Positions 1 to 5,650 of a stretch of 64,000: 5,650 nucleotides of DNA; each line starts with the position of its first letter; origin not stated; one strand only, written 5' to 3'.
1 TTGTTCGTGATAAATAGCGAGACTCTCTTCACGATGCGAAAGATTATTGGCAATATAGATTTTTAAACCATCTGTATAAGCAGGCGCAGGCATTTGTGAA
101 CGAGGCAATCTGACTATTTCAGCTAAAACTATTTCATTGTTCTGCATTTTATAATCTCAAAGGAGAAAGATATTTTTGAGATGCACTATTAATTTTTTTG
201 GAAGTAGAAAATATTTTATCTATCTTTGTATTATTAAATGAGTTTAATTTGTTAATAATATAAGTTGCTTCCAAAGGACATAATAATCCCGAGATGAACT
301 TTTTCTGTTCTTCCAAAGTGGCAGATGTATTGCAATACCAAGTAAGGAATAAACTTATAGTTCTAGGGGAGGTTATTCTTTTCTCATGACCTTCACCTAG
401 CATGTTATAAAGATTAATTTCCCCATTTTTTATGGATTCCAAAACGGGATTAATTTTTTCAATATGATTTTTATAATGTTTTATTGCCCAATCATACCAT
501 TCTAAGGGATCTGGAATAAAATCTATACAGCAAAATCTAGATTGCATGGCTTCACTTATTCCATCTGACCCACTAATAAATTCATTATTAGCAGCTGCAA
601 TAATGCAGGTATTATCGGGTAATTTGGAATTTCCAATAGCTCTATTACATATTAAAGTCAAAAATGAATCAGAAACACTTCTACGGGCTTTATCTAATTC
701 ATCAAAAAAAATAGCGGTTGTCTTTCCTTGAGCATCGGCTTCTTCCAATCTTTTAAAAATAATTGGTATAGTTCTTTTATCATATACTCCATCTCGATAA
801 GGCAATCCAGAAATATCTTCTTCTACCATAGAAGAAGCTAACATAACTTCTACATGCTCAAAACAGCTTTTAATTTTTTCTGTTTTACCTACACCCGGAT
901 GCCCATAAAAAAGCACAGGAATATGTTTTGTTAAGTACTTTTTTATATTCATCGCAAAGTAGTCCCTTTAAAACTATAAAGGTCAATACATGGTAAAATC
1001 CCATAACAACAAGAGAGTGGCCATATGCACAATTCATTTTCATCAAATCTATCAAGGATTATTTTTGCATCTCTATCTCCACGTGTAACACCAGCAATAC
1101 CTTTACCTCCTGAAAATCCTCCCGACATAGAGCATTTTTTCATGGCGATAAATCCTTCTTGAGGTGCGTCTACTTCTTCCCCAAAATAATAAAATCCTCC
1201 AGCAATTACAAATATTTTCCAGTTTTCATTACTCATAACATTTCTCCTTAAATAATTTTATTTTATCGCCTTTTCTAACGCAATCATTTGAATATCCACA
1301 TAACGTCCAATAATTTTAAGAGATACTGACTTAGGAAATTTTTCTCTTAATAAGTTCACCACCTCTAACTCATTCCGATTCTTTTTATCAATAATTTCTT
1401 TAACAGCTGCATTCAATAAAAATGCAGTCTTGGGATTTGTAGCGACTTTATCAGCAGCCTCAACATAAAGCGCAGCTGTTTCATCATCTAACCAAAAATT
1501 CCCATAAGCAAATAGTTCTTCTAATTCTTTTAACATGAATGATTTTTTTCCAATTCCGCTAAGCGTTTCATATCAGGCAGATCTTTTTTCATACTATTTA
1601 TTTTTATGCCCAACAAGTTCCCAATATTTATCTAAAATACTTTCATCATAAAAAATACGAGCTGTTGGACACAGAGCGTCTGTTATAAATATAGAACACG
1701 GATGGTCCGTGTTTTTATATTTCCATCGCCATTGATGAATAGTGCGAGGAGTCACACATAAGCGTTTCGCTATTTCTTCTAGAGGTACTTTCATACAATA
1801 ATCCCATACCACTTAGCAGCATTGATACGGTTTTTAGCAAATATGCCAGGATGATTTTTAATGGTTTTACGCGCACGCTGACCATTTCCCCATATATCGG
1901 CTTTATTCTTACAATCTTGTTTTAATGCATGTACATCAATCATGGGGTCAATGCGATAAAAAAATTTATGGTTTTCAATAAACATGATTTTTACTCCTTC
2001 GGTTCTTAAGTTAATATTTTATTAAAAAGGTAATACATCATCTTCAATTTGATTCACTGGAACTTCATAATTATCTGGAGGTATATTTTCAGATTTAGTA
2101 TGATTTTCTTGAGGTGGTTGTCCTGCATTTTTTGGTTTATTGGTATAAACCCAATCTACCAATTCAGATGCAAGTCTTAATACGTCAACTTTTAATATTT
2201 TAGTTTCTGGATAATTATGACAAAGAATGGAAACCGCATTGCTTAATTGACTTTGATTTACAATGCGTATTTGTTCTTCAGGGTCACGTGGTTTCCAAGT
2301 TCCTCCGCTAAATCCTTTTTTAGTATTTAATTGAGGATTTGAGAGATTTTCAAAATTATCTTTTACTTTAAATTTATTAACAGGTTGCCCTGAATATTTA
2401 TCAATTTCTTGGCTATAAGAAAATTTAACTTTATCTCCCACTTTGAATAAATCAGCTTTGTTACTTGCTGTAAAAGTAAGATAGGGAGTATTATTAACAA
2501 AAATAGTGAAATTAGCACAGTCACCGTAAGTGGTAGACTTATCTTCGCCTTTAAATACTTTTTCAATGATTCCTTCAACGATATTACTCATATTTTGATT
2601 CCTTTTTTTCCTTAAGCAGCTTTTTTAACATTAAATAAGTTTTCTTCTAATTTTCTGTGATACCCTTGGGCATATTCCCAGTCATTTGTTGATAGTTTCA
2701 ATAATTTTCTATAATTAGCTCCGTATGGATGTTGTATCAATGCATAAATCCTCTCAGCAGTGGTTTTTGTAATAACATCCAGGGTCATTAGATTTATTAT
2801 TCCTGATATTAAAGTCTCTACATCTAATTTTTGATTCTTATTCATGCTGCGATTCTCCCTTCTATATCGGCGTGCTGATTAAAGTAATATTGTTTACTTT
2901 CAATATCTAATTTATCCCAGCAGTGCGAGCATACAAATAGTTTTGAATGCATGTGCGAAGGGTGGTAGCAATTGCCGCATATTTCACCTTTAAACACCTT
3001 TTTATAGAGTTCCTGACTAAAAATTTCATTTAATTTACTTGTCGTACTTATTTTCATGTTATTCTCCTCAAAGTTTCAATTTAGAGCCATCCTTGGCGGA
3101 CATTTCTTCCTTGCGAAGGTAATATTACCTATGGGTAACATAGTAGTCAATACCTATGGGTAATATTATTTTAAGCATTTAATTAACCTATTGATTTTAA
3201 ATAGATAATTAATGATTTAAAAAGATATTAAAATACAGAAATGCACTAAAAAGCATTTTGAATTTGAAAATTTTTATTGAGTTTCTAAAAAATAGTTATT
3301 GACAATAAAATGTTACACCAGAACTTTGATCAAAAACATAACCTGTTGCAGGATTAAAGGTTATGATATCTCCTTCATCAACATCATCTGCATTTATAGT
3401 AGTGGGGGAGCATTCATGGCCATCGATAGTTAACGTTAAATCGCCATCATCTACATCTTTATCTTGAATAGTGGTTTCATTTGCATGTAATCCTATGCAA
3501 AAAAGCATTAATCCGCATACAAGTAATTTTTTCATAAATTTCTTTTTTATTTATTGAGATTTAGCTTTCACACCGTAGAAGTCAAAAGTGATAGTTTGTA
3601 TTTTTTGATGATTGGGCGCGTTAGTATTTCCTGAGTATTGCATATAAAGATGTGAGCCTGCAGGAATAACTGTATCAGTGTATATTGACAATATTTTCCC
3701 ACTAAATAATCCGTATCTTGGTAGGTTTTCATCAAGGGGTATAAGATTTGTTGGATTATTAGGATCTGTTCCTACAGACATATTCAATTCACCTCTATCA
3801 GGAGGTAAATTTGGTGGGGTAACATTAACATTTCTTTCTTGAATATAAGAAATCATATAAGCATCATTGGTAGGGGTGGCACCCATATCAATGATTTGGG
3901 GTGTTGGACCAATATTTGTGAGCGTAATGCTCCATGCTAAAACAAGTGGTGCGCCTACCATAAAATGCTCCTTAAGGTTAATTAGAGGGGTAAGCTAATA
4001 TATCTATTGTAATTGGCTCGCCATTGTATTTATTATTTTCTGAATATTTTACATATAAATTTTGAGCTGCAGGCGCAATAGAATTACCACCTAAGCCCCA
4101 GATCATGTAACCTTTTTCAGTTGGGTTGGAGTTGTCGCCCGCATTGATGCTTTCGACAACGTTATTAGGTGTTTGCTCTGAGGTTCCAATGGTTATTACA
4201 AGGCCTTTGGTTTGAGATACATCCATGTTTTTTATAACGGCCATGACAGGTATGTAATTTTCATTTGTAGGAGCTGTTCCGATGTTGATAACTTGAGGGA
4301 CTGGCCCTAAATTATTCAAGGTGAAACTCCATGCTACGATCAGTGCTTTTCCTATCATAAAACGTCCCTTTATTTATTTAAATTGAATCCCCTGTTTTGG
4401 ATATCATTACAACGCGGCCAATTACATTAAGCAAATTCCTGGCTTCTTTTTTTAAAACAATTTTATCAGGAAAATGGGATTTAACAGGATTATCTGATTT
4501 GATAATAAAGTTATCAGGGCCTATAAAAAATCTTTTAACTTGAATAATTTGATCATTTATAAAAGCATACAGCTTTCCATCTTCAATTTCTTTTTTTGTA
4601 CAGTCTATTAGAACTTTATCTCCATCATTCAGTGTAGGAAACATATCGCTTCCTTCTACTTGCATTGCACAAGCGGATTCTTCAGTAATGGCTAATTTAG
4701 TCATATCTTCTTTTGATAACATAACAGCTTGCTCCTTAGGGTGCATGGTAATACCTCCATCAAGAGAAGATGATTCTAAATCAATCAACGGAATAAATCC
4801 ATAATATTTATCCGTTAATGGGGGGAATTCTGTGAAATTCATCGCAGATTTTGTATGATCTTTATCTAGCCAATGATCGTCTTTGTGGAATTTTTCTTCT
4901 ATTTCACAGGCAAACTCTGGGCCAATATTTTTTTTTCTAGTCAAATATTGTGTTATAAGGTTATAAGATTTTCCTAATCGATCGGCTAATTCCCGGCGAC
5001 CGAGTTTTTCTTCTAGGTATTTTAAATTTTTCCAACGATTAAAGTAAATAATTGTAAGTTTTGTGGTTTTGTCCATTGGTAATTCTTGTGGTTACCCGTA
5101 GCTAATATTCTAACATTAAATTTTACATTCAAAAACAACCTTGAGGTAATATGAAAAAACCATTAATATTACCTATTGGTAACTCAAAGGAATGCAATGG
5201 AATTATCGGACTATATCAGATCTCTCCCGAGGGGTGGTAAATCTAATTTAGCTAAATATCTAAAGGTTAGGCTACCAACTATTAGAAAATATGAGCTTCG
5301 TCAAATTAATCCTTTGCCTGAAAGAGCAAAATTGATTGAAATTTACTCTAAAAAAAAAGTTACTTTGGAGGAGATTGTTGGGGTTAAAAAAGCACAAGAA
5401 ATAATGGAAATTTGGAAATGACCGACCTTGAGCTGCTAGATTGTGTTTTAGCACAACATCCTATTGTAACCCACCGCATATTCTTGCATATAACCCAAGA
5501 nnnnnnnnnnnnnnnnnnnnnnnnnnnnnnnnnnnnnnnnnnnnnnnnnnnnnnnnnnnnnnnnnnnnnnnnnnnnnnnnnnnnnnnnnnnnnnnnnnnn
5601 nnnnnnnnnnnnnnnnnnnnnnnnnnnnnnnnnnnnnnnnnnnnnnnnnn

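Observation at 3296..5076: Repressor-linked three-gene cassette in the rexAB-equivalent slot: two novel paralogs plus a small secreted protein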

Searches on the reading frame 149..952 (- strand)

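Call 21: search_protein_families(library=phrogs, proteins=[window:149-952:-], max_evalue=0.01)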
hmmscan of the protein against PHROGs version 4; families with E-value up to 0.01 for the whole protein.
window:149-952:- (267 aa): 3 families
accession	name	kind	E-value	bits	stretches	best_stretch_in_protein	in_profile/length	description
phrog_1297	-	other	2.4e-27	96.9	1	3-256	18-280/356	ATPase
phrog_16335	-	other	2.7e-08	34.3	1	9-144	26-166/267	ATPase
phrog_168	-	DNA, RNA and nucleotide metabolism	7.4e-06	26.9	1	8-148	38-159/314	clamp loader of DNA polymerase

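Call 91: search_protein_families(library=pfam, proteins=[window:149-952:-], max_evalue=0.01)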
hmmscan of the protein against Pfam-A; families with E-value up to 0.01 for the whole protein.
window:149-952:- (267 aa): 5 families
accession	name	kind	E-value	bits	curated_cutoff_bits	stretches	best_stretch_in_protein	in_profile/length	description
PF00004.35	AAA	-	8e-08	33.2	21.2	1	13-140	1-123/131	ATPase family associated with various cellular activities (AAA)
PF07728.20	AAA_5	-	3.2e-06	27.6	22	1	12-140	1-139/139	AAA domain (dynein-related subfamily)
PF07724.20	AAA_2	-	0.00073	20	27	1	11-122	4-124/166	AAA domain (Cdc48 subfamily)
PF12775.13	AAA_7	-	0.005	16.8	25.8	0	3-35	26-58/181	P-loop containing dynein motor region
PF13191.12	AAA_16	-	0.0083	17.1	32.6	0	13-35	27-49/167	AAA ATPase domain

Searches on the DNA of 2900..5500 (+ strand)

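Call 8: search_dna_similar(query=window:2900-5500:+, collection=phages, mode=distant)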
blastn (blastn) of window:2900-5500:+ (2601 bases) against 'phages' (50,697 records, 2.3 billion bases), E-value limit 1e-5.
No match.

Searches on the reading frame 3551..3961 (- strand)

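Call 3: search_protein_families(library=pfam, proteins=[window:3551-3961:-], max_evalue=1)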
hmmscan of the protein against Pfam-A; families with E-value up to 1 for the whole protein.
window:3551-3961:- (136 aa): 0 families

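Call 4: search_protein_families(library=phrogs, proteins=[window:3551-3961:-], max_evalue=1)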
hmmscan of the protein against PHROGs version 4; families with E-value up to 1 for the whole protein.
window:3551-3961:- (136 aa): 1 family
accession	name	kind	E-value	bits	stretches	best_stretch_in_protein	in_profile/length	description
phrog_4770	-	unknown function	0.075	14.4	1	83-115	8-40/94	-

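Call 5: search_protein_families(library=padloc, proteins=[window:3551-3961:-], max_evalue=1)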
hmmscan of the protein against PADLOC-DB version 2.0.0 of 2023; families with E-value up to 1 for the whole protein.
window:3551-3961:- (136 aa): 0 families

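Call 6: search_protein_families(library=ncbifam, proteins=[window:3551-3961:-], max_evalue=1)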
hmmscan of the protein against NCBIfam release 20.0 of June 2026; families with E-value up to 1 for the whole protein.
window:3551-3961:- (136 aa): 1 family
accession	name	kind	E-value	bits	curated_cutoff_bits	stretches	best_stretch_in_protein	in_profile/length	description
NF010703.0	PRK14103.1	equivalog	0.24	10.8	320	1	98-124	115-141/256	trans-aconitate 2-methyltransferase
